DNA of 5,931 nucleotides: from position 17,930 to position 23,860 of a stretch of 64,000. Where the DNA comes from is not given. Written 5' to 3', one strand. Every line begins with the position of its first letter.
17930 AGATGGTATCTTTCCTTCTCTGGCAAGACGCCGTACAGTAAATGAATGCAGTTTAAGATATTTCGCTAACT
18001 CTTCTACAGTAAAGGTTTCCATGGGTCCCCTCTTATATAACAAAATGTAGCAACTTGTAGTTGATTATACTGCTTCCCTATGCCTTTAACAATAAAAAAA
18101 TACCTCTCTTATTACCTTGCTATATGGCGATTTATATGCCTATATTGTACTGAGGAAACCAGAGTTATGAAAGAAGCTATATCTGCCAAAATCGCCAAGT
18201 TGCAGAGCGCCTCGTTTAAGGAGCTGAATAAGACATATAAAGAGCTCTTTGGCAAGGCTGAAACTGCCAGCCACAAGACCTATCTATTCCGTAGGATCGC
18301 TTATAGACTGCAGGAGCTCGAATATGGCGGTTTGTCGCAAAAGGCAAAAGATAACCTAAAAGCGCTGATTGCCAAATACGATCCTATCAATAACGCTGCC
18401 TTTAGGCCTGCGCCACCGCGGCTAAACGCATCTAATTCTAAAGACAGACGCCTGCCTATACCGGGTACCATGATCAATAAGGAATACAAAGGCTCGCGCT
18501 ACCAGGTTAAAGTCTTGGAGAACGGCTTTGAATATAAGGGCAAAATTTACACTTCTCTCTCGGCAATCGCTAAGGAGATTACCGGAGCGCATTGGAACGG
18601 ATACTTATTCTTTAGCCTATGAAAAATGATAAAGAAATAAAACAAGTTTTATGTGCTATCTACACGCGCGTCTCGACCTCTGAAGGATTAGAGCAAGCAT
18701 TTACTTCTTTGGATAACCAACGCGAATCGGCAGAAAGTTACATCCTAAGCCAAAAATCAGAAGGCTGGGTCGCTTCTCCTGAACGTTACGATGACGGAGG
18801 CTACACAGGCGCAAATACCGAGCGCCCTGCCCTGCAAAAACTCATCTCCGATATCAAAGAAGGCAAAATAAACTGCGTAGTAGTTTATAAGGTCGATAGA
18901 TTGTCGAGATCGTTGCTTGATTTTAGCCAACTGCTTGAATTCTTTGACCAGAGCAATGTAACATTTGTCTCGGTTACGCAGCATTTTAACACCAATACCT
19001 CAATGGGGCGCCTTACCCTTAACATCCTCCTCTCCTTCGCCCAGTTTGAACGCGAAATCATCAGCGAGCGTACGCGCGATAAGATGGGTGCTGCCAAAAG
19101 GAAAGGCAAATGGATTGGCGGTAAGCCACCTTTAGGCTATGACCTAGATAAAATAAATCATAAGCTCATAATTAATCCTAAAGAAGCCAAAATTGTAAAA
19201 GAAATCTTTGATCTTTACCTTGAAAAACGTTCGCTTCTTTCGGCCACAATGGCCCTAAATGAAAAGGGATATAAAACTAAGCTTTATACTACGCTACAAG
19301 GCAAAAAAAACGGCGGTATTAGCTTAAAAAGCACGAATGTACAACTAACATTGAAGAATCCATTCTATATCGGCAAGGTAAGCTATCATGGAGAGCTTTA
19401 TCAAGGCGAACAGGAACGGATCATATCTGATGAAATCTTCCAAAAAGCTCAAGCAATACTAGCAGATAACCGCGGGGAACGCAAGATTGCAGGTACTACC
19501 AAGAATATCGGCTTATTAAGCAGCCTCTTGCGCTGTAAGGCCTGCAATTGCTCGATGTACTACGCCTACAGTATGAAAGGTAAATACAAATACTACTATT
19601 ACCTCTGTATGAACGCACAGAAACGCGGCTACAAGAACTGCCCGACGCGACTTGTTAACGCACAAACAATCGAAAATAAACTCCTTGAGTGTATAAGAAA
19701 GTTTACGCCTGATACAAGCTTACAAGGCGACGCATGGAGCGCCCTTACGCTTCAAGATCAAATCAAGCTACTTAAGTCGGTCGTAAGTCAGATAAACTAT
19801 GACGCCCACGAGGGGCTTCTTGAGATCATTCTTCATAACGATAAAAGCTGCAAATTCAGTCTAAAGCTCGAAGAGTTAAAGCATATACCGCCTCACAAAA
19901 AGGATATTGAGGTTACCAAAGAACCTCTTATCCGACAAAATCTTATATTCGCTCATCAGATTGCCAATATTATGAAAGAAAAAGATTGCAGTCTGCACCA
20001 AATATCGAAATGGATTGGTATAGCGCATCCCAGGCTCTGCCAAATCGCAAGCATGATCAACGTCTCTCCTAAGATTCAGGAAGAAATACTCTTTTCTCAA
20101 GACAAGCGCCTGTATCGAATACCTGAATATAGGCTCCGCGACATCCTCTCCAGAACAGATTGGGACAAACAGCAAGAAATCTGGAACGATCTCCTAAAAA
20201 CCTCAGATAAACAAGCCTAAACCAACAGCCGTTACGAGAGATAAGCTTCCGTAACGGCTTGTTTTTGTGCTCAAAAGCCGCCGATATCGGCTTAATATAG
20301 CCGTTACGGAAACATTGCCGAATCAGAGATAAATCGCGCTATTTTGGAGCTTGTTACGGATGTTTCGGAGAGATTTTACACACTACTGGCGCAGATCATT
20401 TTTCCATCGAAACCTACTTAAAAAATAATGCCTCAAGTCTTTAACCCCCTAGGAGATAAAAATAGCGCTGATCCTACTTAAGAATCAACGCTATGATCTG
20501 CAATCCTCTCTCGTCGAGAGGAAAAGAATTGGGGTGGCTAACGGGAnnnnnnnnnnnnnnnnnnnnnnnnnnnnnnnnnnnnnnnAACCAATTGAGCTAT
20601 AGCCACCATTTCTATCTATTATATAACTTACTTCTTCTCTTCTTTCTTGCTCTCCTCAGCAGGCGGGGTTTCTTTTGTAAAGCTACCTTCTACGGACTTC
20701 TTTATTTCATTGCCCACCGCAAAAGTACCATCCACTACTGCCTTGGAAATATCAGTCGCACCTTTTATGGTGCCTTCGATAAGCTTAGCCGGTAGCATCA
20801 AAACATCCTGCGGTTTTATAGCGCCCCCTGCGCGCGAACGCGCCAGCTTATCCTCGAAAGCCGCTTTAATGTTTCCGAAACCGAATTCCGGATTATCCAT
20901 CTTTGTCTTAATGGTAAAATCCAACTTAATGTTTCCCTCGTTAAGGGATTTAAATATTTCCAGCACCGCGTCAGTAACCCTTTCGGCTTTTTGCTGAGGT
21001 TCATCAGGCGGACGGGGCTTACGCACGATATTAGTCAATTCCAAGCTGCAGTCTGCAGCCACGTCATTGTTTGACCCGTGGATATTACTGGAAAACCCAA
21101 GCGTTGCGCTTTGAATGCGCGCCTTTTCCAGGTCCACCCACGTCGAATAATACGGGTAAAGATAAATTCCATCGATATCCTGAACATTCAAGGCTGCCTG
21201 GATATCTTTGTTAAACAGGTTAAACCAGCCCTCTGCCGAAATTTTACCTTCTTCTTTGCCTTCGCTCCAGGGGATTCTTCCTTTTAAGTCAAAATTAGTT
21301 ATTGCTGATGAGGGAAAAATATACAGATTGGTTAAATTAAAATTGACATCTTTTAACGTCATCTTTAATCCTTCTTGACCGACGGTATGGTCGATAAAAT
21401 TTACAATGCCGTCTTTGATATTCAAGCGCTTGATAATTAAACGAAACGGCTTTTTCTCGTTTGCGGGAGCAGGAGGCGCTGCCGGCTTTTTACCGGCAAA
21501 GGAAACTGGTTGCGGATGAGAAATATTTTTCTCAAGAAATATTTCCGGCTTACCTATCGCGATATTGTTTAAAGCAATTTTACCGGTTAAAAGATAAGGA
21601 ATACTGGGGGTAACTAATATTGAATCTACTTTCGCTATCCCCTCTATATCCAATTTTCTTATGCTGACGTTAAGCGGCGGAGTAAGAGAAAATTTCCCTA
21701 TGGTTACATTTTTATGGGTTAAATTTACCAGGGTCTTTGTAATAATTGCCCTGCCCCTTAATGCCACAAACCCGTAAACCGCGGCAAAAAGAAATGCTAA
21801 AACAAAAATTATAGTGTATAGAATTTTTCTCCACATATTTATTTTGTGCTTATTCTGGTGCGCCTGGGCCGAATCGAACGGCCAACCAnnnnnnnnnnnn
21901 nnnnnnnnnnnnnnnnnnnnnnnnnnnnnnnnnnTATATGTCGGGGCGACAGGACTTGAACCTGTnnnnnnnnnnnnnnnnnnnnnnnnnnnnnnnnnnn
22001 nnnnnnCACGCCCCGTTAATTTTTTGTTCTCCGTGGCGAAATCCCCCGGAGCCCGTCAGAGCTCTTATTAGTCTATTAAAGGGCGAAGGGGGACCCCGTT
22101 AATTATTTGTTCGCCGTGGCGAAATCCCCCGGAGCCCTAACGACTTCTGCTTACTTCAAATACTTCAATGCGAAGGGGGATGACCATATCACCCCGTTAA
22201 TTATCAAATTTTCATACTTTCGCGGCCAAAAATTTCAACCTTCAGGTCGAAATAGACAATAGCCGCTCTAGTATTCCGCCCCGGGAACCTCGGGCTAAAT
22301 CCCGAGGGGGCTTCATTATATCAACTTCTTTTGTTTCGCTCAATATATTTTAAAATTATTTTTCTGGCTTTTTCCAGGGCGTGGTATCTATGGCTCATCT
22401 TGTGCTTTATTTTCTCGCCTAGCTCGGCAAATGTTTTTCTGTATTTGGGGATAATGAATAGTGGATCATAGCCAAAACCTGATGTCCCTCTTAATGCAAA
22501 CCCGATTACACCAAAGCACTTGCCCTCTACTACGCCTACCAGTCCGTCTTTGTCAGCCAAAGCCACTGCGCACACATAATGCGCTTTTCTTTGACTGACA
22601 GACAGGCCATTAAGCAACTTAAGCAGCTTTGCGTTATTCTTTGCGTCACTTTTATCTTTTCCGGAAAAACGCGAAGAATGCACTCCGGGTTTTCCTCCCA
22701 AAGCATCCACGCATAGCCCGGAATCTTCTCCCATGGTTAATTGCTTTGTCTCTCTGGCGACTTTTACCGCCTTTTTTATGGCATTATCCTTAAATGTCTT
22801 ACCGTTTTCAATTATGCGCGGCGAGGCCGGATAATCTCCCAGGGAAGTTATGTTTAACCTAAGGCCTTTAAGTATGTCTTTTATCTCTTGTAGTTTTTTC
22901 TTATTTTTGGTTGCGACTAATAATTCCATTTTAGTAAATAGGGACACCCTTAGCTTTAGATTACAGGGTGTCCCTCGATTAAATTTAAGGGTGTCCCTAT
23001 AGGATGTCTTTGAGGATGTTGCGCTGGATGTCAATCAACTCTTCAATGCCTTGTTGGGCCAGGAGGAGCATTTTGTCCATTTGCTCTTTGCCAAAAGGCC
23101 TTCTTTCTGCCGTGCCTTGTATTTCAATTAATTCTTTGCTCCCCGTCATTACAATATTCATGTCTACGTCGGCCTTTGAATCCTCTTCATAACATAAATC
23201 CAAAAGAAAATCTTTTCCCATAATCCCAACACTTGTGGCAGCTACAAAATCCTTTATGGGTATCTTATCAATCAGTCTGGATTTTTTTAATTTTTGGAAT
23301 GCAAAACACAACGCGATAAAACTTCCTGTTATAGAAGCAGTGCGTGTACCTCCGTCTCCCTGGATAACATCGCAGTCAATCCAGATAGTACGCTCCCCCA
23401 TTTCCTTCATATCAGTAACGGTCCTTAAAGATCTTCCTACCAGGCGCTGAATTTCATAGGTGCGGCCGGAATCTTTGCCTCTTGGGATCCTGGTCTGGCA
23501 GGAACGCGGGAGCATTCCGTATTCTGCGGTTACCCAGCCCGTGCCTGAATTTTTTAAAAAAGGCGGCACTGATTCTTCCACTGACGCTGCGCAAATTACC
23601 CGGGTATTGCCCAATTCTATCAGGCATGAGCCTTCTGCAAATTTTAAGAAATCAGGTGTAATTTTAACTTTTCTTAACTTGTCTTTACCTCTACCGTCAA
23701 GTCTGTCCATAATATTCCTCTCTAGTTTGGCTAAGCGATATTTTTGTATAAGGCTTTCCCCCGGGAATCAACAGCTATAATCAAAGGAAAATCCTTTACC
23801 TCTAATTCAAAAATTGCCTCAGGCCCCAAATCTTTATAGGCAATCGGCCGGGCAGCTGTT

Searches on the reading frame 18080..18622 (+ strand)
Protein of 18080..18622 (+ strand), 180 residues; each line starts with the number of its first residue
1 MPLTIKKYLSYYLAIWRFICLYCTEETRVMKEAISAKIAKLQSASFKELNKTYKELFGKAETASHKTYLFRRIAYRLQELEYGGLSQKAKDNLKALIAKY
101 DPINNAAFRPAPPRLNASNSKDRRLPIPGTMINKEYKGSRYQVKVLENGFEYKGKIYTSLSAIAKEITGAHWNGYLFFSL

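Call 26: search_protein_families(library=pfam, proteins=[window:18080-18622:+], max_evalue=0.01)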
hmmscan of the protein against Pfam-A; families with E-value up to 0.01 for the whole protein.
window:18080-18622:+ (180 aa): 1 family
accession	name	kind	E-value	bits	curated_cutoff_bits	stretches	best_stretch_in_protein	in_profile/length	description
PF11149.13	DUF2924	-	5.6e-42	143.7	31.2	1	36-180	2-134/135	Protein of unknown function (DUF2924)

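Call 91: search_protein_families(library=ncbifam, proteins=[window:18080-18622:+], max_evalue=0.01)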
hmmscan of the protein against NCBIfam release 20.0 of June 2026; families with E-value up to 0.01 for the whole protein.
window:18080-18622:+ (180 aa): 0 families

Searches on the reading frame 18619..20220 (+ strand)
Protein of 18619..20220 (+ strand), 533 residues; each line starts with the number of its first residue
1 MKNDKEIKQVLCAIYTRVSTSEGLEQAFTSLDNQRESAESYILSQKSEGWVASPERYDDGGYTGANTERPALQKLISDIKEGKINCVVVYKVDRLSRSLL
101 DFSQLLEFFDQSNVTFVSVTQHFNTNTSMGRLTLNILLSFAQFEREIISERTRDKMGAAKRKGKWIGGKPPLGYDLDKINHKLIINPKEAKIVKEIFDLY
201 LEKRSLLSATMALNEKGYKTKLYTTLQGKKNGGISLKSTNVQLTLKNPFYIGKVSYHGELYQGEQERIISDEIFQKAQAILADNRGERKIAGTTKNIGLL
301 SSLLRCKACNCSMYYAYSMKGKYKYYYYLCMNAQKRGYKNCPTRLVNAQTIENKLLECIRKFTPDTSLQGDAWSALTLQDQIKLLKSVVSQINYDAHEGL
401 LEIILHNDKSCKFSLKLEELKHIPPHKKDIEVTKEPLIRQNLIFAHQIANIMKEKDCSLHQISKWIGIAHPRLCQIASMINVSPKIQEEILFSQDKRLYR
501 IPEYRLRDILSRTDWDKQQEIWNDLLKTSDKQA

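Call 26: search_protein_families(library=pfam, proteins=[window:18619-20220:+], max_evalue=0.01)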
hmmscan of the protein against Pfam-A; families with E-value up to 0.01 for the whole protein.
window:18619-20220:+ (533 aa): 3 families
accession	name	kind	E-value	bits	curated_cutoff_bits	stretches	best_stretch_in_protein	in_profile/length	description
PF00239.26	Resolvase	-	3.3e-38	131.5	23.3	1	13-165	2-145/145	Resolvase, N terminal domain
PF07508.19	Recombinase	-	3.1e-16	59.9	21.1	1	187-284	1-102/102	Recombinase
PF13408.12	Zn_ribbon_recom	-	3.9e-08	34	25.3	1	299-357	1-55/58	Recombinase zinc beta ribbon domain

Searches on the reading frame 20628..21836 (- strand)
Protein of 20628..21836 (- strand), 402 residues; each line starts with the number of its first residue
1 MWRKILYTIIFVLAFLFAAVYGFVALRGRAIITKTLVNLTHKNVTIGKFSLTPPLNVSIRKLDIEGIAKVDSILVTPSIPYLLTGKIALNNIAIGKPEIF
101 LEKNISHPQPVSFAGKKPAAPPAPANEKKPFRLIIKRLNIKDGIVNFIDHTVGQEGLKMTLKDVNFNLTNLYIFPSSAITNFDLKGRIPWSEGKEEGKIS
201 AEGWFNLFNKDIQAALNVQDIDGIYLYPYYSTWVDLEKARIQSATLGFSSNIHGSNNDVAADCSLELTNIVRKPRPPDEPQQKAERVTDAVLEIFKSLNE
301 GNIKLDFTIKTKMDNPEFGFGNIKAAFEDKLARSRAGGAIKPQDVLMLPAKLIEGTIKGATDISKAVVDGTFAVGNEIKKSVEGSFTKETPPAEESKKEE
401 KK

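Call 26: search_protein_families(library=pfam, proteins=[window:20628-21836:-], max_evalue=0.01)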
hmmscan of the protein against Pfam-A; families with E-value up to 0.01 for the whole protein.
window:20628-21836:- (402 aa): 1 family
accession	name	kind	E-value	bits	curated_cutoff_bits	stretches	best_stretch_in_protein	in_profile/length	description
PF05359.17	DUF748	-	2.3e-18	66.1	50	1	2-269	14-274/1037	Domain of Unknown Function (DUF748)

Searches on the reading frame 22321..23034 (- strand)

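Call 26: search_protein_families(library=pfam, proteins=[window:22321-23034:-], max_evalue=0.01)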
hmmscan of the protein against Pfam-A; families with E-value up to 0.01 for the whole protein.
window:22321-23034:- (237 aa): 2 families
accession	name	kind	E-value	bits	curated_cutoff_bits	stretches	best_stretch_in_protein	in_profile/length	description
PF01725.21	Ham1p_like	-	2.8e-60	203.9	22.5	1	38-225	1-185/186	Ham1 family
PF10884.14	DUF2683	-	0.0045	17.6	27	0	36-69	1-35/66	Protein of unknown function (DUF2683)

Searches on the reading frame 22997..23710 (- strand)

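Call 26: search_protein_families(library=pfam, proteins=[window:22997-23710:-], max_evalue=0.01)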
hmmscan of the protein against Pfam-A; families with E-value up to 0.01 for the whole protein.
window:22997-23710:- (237 aa): 2 families
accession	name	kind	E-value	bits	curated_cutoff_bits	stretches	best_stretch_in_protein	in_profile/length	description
PF01138.27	RNase_PH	-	3.5e-26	92.6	25.5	1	12-135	2-125/130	3' exoribonuclease family, domain 1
PF03725.20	RNase_PH_C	-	8.5e-15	54.9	20.8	1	154-221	1-67/67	3' exoribonuclease family, domain 2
